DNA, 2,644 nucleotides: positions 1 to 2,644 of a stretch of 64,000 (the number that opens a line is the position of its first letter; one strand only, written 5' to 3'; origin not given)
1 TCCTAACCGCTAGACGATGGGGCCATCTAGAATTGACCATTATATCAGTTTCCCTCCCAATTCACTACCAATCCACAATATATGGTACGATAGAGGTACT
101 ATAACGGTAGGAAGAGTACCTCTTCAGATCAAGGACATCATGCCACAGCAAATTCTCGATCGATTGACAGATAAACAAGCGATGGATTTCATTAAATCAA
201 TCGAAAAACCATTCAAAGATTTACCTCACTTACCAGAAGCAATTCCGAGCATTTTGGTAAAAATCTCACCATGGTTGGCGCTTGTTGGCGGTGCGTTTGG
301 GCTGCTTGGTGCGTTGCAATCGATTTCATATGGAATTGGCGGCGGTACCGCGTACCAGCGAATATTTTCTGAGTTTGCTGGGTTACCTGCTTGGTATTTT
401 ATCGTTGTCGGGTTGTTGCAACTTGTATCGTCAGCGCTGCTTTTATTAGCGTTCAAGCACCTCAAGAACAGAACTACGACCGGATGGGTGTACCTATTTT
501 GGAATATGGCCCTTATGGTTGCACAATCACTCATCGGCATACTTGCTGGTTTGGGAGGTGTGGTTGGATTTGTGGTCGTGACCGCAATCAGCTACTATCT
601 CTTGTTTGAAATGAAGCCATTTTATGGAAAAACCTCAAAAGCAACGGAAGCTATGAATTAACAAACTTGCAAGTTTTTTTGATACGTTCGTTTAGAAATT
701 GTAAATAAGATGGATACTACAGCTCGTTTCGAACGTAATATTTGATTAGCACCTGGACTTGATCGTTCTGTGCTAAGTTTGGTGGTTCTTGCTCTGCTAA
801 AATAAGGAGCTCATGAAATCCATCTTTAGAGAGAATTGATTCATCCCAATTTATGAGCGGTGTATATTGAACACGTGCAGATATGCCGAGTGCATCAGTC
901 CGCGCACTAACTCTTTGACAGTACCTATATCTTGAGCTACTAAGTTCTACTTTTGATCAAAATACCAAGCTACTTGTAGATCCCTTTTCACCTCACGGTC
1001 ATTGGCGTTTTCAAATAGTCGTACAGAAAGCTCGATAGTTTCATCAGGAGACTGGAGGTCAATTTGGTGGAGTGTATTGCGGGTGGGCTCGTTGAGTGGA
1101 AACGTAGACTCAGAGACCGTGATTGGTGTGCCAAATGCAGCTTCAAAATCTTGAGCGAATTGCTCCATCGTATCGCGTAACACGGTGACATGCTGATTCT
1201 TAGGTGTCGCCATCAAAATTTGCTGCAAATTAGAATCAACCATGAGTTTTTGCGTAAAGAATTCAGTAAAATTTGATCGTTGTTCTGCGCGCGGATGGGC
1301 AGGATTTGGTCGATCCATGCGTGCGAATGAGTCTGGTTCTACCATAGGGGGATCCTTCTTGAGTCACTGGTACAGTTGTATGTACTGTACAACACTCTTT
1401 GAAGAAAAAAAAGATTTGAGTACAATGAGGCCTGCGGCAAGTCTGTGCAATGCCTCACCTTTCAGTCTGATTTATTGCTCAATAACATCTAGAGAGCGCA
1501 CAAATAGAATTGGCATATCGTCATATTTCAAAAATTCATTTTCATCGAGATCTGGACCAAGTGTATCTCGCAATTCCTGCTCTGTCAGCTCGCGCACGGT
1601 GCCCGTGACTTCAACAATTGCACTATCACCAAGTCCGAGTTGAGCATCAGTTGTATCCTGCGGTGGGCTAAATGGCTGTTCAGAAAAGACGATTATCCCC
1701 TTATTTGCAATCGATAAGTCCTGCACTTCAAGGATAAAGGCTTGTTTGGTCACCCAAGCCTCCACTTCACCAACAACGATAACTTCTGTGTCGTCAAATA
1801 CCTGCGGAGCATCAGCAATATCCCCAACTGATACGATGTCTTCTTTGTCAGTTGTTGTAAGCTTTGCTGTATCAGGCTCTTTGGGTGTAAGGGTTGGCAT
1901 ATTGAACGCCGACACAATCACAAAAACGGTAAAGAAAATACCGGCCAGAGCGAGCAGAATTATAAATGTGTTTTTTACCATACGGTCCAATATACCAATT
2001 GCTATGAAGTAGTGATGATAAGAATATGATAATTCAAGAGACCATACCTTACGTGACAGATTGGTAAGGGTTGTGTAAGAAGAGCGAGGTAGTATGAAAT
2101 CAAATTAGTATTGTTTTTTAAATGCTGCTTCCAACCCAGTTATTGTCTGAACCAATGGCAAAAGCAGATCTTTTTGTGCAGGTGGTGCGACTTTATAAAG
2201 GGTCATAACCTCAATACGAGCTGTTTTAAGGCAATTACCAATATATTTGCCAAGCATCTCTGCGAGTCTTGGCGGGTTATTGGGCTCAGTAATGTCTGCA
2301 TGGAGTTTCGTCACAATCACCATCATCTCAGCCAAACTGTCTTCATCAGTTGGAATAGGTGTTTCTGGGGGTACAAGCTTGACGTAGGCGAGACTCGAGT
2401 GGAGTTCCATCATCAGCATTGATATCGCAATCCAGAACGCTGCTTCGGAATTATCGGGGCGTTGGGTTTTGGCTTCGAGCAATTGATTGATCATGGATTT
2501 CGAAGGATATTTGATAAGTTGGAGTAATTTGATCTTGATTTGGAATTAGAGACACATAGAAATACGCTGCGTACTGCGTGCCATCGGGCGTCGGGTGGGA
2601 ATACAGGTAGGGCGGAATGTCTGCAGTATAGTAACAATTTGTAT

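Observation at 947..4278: Tandem array of three or four paralogous small proteins of unknown function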

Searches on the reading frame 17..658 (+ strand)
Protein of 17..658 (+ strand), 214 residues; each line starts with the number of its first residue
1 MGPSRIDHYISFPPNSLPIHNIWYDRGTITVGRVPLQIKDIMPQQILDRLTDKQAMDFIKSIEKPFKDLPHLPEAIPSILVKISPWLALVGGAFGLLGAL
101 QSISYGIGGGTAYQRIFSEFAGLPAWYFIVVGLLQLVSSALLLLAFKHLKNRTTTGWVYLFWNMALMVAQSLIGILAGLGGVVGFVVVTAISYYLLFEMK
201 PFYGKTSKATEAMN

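Call 7: search_protein_families(library=pfam, proteins=[window:17-658:+], max_evalue=1)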
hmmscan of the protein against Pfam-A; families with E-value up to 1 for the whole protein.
window:17-658:+ (214 aa): 2 families
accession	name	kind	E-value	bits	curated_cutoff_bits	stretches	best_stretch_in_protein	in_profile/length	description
PF18910.5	DUF5665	-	0.004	17.6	27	1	166-199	5-38/56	Domain of unknown function (DUF5665)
PF24283.1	DUF7471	-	0.61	10.6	27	0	126-182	2-58/86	Family of unknown function (DUF7471)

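Call 8: search_protein_families(library=ncbifam, proteins=[window:17-658:+], max_evalue=1)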
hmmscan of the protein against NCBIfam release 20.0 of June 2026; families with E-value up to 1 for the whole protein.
window:17-658:+ (214 aa): 1 family
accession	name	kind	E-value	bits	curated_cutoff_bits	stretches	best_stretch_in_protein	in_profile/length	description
NF009461.0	PRK12821.1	equivalog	0.061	11.9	399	1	125-177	281-335/477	aspartyl/glutamyl-tRNA amidotransferase subunit C-like protein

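Call 48: search_protein_families(library=padloc, proteins=[window:17-658:+], max_evalue=1)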
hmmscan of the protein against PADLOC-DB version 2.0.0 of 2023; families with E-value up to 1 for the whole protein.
window:17-658:+ (214 aa): 0 families
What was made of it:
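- On Known anti-phage defence systems: 0 families for 10 proteins, including the orthologs (call 48).
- Closest known: Known anti-phage defence systems next to R-M/TrlF islands. Different: No PADLOC model matches (call 48).
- No PADLOC hit for any cassette protein or ortholog (call 48).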

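Call 49: search_protein_families(library=phrogs, proteins=[window:17-658:+], max_evalue=1)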
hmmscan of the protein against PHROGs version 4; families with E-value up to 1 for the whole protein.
window:17-658:+ (214 aa): 0 families
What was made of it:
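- No PHROG hits (call 49).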

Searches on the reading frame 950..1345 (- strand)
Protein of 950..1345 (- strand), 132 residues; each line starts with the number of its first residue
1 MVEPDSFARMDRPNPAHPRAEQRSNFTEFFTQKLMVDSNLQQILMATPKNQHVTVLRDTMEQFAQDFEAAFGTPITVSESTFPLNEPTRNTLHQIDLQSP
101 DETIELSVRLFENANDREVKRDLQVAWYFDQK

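Call 7: search_protein_families(library=pfam, proteins=[window:950-1345:-], max_evalue=1)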
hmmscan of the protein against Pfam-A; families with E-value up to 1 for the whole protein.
window:950-1345:- (132 aa): 1 family
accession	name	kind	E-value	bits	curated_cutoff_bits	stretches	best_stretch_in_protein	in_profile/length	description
PF00213.23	OSCP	-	0.0082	16.7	22.3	1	14-94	45-123/172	ATP synthase delta (OSCP) subunit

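Call 8: search_protein_families(library=ncbifam, proteins=[window:950-1345:-], max_evalue=1)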
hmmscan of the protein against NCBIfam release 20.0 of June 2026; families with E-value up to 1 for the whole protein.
window:950-1345:- (132 aa): 3 families
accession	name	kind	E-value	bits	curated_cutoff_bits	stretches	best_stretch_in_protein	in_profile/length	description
NF004399.0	PRK05758.1-1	equivalog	0.0049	16.8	160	1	14-92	49-124/179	F0F1 ATP synthase subunit delta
NF033927.1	alph_xenorhab_B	subfamily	0.079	12.4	40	1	23-71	76-124/223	alpha-xenorhabdolysin family binary toxin subunit B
NF010497.0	PRK13916.1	equivalog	0.11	12.5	140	1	38-89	18-67/109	plasmid segregation protein ParR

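Call 48: search_protein_families(library=padloc, proteins=[window:950-1345:-], max_evalue=1)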
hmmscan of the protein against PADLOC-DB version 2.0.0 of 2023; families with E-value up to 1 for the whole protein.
window:950-1345:- (132 aa): 0 families

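Call 49: search_protein_families(library=phrogs, proteins=[window:950-1345:-], max_evalue=1)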
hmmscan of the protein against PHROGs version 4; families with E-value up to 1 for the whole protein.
window:950-1345:- (132 aa): 1 family
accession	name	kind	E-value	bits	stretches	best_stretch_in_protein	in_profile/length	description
phrog_32637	-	unknown function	0.13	13.4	1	9-24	12-27/47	-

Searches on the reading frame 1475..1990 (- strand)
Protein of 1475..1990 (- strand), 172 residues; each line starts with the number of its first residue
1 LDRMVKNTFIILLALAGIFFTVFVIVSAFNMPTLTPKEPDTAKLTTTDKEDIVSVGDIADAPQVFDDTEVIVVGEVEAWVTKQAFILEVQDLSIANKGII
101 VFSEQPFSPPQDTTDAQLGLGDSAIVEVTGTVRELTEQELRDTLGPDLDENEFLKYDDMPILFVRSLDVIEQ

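Call 7: search_protein_families(library=pfam, proteins=[window:1475-1990:-], max_evalue=1)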
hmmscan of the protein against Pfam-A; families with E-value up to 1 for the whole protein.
window:1475-1990:- (172 aa): 3 families
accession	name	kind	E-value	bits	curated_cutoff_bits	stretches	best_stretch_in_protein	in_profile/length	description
PF13567.11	DUF4131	-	0.049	13.8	31.6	1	11-79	32-93/165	Domain of unknown function (DUF4131)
PF12911.12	OppC_N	-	0.078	13.3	23.9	1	13-44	15-46/53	N-terminal TM domain of oligopeptide transport permease C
PF09895.14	DUF2122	-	0.17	12.7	25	1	39-102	9-67/106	RecB-family nuclease (DUF2122)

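Call 8: search_protein_families(library=ncbifam, proteins=[window:1475-1990:-], max_evalue=1)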
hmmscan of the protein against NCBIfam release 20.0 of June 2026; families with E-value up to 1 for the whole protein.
window:1475-1990:- (172 aa): 0 families

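Call 48: search_protein_families(library=padloc, proteins=[window:1475-1990:-], max_evalue=1)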
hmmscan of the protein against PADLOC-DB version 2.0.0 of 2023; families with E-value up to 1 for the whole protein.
window:1475-1990:- (172 aa): 0 families

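Call 49: search_protein_families(library=phrogs, proteins=[window:1475-1990:-], max_evalue=1)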
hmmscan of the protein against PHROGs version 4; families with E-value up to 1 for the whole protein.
window:1475-1990:- (172 aa): 0 families

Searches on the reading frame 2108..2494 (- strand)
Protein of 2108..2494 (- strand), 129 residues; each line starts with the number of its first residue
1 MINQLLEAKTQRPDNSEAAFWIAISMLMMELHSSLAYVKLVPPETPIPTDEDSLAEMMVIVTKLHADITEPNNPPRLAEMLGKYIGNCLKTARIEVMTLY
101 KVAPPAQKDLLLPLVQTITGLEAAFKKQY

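Call 7: search_protein_families(library=pfam, proteins=[window:2108-2494:-], max_evalue=1)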
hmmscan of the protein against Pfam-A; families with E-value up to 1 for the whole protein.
window:2108-2494:- (129 aa): 0 families

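Call 8: search_protein_families(library=ncbifam, proteins=[window:2108-2494:-], max_evalue=1)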
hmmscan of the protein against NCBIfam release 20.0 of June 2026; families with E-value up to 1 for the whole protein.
window:2108-2494:- (129 aa): 0 families

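Call 48: search_protein_families(library=padloc, proteins=[window:2108-2494:-], max_evalue=1)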
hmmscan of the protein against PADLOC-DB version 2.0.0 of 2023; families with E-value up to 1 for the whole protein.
window:2108-2494:- (129 aa): 0 families

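Call 49: search_protein_families(library=phrogs, proteins=[window:2108-2494:-], max_evalue=1)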
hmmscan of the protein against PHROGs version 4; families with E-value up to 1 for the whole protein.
window:2108-2494:- (129 aa): 1 family
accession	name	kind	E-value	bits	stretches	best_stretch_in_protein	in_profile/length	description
phrog_19997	-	unknown function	0.078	13.7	1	72-96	7-31/44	-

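Call 58: list_cluster_members(proteins=[P0001, P0002, P0003, P0004, P0005, P0007, window:2108-2494:-, window:29844-31343:+])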
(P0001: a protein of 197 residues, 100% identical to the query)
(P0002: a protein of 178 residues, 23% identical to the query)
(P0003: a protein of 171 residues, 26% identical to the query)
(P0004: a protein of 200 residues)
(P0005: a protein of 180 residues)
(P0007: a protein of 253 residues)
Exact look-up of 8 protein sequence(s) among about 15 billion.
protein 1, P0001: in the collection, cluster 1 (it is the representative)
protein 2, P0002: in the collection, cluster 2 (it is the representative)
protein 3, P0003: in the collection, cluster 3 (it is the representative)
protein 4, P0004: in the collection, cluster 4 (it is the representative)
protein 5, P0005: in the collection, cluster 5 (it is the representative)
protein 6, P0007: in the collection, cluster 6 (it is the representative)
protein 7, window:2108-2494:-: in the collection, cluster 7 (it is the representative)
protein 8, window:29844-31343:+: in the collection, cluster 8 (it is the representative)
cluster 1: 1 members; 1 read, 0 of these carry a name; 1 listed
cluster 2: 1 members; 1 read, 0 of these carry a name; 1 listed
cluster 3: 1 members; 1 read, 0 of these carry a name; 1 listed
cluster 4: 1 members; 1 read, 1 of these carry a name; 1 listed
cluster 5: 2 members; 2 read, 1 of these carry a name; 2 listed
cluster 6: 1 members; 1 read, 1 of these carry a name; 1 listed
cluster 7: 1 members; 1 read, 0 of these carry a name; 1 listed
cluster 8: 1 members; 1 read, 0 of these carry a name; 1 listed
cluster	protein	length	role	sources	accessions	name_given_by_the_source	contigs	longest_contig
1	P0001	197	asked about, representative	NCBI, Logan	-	-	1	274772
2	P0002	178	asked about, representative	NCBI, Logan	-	-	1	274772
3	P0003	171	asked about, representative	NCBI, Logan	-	-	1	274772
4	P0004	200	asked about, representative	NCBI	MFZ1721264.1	MAG: hypothetical protein WAU07_02045 [Microgenomates group bacterium]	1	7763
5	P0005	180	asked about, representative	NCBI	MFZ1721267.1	MAG: hypothetical protein WAU07_02060 [Microgenomates group bacterium]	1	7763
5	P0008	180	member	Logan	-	-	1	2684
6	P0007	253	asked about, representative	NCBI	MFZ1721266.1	MAG: hypothetical protein WAU07_02055 [Microgenomates group bacterium]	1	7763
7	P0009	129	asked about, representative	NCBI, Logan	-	-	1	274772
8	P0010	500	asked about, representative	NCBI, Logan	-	-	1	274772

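Call 64: find_homologous_proteins(query=A6, max_evalue=1)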
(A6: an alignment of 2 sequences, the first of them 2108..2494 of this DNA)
Query A6 (2 sequences) (129 aa, profile of the alignment): 3 proteins with E <= 1 among 152 candidates.
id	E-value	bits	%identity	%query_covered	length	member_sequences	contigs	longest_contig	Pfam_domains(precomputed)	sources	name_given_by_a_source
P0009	6.4e-67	242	100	100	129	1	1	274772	-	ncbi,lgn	-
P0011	3.7e-56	207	27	91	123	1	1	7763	-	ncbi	ncbi:MAG: hypothetical protein WAU07_02050 [Microgenomates group bacterium]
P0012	2.4e-32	130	50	96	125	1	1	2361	-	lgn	-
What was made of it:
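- Tried and rejected: The C search added one new relative, P0012 (call 64).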

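Call 65: find_encoding_contigs(protein=P0012, flank=10000)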
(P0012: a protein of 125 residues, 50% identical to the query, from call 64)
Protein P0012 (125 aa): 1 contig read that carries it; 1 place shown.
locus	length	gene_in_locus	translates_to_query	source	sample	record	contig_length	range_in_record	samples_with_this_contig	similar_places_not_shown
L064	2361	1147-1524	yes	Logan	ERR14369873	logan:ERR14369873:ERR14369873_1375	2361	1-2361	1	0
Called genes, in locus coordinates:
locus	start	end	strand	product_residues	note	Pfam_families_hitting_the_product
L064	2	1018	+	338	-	?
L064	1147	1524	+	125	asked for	-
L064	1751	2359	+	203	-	?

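Call 87: find_related_loci(query=A8, collection=viral_contigs, flank=8000)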
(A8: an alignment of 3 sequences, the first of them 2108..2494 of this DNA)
Query A8 (129 aa) in viral_contigs; peptide patterns used: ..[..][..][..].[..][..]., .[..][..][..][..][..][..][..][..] (x = any residue, [..] = any of these).
245 stretches matched a pattern, but none encodes a relative of the query by tblastn (E <= 1e-3).

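Call 88: search_solved_structures(query=A8, max_evalue=10)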
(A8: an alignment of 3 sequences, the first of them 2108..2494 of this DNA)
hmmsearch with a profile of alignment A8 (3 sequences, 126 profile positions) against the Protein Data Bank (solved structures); distinct sequences matched with E-value up to 10: 7.
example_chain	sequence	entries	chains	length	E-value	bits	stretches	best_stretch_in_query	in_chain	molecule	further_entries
9okb_K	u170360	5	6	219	0.0025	21.5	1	31-95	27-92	bmCENP-K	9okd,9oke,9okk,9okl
3p88_A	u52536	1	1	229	0.29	14.8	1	29-101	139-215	Farnesoid X receptor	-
3gd2_A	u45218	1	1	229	0.37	14.5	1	29-101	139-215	Bile acid receptor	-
3p89_A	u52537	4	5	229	0.37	14.5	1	29-101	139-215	Farnesoid X receptor | Bile acid receptor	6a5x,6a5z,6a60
3hc6_A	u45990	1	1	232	0.38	14.5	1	29-101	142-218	Bile acid receptor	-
6a5w_A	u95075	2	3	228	0.39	14.4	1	29-101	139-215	Bile acid receptor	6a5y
4oiv_A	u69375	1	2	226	0.4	14.4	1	29-101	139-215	Bile acid receptor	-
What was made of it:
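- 2105..2494 (-): Gene C (129 aa), a predicted helical protein. It is not a paralog of D/E/F but is conserved with them. Its start overlaps the end of D by 44 nt, which suggests translational coupling. No Pfam, NCBIfam or PDB match (calls 7, 8, 88).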
